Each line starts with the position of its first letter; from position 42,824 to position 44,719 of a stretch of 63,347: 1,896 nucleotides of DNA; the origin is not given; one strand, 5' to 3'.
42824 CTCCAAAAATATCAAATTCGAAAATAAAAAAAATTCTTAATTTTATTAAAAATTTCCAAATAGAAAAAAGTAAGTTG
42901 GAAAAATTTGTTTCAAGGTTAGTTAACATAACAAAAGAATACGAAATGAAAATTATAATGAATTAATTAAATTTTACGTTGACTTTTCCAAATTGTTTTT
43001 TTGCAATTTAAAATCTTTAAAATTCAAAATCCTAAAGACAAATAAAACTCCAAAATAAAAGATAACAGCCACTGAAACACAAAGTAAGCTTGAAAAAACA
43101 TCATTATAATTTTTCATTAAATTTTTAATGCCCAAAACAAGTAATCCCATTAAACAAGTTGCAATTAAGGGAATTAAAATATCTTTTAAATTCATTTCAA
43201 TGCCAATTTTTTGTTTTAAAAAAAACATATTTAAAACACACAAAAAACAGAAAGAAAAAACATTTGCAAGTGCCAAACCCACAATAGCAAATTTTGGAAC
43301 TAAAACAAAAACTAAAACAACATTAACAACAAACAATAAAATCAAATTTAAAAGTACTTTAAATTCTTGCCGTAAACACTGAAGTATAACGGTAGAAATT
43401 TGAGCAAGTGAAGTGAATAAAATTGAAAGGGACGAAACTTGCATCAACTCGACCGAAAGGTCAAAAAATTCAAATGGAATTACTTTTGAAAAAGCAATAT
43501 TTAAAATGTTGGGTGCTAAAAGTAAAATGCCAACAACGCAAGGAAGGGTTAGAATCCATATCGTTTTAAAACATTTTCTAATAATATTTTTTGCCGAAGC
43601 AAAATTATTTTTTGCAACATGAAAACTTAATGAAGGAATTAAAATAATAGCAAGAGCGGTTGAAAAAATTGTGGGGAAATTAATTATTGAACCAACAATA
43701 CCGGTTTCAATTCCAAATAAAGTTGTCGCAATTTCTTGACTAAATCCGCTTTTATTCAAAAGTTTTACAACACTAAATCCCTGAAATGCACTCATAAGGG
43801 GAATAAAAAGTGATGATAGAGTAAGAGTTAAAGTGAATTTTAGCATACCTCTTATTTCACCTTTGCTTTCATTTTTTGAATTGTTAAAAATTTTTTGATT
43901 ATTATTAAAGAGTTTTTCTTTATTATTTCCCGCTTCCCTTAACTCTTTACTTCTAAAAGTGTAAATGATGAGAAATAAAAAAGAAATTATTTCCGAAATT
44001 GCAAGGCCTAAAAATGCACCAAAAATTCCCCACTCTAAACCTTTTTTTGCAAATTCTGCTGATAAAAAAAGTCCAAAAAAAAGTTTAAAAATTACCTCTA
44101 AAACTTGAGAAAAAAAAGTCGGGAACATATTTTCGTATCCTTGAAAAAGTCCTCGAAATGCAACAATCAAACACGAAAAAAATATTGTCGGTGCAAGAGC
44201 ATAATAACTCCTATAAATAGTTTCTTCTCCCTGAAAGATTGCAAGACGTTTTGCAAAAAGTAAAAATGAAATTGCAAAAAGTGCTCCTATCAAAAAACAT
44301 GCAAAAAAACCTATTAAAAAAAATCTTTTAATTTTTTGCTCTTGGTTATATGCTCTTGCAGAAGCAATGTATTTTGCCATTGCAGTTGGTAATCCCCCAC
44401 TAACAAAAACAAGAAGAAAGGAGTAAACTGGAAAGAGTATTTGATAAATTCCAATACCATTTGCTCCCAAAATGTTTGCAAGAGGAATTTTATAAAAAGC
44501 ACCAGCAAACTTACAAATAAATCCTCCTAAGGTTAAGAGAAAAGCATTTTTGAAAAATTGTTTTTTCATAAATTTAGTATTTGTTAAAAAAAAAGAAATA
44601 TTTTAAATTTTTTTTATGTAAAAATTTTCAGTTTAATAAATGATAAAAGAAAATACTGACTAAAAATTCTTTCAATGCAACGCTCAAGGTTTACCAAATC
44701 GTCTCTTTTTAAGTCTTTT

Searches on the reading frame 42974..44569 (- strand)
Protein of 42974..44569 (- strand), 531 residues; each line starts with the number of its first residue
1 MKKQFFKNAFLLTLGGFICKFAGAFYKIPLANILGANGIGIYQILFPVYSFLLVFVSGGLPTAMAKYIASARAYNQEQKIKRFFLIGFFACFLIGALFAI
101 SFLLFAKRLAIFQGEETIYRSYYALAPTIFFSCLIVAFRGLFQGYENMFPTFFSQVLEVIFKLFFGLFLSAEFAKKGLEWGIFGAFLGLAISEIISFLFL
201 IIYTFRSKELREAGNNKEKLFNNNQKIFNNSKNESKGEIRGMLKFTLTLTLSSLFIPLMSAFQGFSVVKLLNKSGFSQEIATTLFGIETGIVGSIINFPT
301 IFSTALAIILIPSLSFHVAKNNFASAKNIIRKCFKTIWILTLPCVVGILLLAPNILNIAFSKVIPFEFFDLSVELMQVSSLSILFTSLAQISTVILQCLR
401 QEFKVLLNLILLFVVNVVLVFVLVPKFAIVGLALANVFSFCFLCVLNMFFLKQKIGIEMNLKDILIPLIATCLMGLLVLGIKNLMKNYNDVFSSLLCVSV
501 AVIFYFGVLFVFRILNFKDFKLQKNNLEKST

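Call 11: search_protein_families(library=pfam, proteins=[window:42974-44569:-])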
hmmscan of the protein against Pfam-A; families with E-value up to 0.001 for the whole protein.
window:42974-44569:- (531 aa): 3 families
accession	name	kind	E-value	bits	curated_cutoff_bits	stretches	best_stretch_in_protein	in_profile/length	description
PF01943.22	Polysacc_synt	-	1.1e-22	81.2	28.2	1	6-271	2-235/274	Polysaccharide biosynthesis protein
PF03023.19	MurJ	-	5.5e-17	62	27.4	1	125-496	104-447/451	Lipid II flippase MurJ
PF01554.23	MatE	-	4.7e-05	23.6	24.9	1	31-165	20-158/161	MatE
